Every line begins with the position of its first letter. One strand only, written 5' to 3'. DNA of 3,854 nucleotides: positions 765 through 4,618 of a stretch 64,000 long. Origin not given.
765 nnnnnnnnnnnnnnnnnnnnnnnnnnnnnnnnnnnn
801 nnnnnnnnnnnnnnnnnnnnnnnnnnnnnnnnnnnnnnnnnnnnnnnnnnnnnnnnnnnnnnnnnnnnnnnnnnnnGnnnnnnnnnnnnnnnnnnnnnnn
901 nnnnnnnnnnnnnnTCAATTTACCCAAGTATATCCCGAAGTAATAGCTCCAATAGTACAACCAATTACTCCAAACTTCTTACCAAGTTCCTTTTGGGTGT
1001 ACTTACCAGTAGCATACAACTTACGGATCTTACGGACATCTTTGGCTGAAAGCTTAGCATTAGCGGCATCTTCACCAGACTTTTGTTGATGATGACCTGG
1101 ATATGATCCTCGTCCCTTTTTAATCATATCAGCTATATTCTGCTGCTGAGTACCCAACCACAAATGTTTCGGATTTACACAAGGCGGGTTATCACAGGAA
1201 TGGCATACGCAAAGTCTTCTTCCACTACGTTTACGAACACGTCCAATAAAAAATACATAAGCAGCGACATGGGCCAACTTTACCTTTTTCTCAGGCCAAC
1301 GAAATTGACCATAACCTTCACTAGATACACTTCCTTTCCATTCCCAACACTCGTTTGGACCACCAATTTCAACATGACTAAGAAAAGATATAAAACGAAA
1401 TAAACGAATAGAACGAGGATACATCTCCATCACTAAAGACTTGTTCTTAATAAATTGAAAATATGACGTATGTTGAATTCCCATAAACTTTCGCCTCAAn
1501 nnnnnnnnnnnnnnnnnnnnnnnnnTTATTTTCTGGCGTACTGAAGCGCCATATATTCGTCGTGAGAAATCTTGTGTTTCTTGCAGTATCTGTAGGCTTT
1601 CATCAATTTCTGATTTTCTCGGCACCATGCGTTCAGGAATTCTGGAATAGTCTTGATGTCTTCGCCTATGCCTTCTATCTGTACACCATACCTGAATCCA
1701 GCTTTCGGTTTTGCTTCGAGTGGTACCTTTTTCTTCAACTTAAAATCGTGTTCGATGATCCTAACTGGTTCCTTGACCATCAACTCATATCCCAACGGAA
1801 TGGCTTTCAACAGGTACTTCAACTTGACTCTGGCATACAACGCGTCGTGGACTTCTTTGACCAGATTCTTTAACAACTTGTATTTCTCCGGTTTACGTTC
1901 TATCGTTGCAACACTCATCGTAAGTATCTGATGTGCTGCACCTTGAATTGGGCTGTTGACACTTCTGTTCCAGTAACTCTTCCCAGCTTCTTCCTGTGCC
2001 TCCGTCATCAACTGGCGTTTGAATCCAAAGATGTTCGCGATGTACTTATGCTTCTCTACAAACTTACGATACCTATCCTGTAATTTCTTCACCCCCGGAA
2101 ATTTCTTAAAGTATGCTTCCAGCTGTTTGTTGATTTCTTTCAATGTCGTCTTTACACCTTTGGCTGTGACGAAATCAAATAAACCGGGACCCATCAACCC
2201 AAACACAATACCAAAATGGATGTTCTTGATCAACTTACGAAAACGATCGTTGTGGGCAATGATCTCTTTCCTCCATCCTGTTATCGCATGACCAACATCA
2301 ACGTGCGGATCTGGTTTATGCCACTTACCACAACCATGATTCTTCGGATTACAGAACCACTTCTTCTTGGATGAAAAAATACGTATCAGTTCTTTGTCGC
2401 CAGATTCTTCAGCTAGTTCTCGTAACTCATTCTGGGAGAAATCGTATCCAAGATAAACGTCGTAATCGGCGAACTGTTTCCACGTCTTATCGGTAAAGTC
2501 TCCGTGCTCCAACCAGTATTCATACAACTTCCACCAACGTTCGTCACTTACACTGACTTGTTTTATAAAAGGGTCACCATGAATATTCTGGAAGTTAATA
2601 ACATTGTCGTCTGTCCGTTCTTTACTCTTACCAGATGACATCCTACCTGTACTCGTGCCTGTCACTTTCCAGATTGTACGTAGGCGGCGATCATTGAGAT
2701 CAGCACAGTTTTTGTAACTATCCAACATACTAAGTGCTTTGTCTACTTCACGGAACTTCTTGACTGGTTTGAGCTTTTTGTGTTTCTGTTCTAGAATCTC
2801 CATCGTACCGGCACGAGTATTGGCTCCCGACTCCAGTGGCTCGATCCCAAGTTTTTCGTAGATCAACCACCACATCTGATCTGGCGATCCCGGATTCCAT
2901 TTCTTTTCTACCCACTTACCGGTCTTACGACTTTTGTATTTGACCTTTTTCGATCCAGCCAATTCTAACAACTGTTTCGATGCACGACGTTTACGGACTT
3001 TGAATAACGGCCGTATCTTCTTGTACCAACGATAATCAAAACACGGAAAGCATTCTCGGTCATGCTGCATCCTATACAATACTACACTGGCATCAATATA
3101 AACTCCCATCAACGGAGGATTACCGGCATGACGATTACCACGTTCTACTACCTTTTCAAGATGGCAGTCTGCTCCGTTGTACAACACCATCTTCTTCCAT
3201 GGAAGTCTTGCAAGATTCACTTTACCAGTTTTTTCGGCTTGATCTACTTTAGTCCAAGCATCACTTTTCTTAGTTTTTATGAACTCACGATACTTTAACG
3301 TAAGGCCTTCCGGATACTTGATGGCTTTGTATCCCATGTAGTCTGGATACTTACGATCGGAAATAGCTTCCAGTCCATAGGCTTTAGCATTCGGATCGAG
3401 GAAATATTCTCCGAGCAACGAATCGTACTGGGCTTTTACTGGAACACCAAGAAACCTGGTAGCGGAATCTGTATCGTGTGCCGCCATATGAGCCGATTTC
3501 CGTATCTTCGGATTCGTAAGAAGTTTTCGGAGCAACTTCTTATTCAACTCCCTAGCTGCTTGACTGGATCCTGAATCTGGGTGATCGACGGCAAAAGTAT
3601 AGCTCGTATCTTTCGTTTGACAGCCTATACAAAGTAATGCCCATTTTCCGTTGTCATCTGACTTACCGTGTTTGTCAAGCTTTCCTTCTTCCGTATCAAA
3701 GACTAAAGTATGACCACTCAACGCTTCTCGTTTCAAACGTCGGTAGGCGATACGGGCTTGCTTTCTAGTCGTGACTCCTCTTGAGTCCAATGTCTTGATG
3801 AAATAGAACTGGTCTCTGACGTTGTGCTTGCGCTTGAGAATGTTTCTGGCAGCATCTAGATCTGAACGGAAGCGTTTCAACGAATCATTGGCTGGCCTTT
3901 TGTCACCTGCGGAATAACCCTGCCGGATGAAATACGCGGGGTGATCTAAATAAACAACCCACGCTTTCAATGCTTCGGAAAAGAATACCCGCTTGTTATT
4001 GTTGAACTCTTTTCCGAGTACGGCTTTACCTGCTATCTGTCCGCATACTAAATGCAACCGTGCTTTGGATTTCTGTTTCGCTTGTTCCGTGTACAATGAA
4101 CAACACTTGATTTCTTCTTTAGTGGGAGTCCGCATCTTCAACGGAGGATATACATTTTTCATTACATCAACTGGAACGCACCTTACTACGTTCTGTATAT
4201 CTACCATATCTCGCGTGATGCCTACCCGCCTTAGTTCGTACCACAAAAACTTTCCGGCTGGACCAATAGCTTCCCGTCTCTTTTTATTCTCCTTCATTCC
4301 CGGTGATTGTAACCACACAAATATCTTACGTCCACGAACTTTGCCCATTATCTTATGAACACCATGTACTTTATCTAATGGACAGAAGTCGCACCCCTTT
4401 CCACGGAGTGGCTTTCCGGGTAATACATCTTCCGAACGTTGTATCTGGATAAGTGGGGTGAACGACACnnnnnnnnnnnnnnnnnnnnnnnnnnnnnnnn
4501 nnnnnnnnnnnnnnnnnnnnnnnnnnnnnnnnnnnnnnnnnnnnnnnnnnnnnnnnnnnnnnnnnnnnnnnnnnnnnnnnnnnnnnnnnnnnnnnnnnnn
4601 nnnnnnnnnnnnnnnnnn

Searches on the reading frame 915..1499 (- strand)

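Call 57: search_protein_families(library=pfam, proteins=[window:915-1499:-], max_evalue=0.01)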
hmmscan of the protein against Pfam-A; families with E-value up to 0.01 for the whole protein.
window:915-1499:- (194 aa): 3 families
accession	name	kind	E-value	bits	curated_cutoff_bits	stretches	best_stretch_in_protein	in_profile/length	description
PF05551.17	zf-His_Me_endon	-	0.00047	20.8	27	1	92-122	61-91/131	Zinc-binding loop region of homing endonuclease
PF13392.12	HNH_3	-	0.00073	19.6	24.8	1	74-121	1-44/46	HNH endonuclease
PF12824.13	MRP-L20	-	0.00097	19.8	30.4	1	133-187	70-125/164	Mitochondrial ribosomal protein subunit L20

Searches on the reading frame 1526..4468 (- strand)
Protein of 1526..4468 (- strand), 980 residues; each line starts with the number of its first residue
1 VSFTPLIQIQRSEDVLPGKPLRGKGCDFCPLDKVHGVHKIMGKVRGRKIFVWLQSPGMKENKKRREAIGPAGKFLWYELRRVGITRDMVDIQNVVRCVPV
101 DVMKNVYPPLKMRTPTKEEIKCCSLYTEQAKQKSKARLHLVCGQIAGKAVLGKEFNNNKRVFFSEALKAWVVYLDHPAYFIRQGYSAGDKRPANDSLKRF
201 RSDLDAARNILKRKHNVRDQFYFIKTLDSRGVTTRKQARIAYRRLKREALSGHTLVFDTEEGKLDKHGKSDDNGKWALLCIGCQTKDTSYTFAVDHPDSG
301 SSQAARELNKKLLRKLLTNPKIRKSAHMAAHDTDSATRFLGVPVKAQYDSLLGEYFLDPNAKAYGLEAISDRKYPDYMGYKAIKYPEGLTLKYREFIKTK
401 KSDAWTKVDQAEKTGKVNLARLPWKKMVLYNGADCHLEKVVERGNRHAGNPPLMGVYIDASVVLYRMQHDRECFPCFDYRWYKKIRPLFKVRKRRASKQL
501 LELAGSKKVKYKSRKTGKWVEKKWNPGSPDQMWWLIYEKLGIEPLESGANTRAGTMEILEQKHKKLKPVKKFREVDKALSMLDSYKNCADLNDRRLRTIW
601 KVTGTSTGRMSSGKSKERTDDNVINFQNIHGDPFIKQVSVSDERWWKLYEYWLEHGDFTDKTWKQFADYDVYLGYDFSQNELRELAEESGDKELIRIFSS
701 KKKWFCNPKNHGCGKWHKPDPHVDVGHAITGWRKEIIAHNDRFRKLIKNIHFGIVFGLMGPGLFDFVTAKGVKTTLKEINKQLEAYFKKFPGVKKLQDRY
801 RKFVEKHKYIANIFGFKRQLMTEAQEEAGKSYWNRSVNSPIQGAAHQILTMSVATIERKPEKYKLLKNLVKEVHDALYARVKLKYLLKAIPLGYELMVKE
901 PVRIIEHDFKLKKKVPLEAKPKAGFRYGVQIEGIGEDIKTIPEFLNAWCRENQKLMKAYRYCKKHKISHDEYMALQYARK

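Call 33: search_protein_families(library=pfam, proteins=[window:1526-4468:-], max_evalue=0.01)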
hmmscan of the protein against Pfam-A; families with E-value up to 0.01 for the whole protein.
window:1526-4468:- (980 aa): 3 families
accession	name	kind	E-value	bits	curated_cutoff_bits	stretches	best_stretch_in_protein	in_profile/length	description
PF00476.26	DNA_pol_A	-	8.7e-43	147.1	34.3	1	508-926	14-378/381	DNA polymerase family A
PF03167.25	UDG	-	2.9e-12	47.3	24.3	1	48-185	9-126/141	Uracil DNA glycosylase superfamily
PF01612.26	DNA_pol_A_exo1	-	0.00051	20.3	23.6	1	234-436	6-159/173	3'-5' exonuclease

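Call 58: find_related_loci(query=window:1526-4468:-, collection=viral_contigs, flank=10000)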
Query window:1526-4468:- (980 aa) in viral_contigs; peptide patterns used: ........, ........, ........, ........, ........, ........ (x = any residue, [..] = any of these).
4 stretches matched a pattern, but none encodes a relative of the query by tblastn (E <= 1e-3).
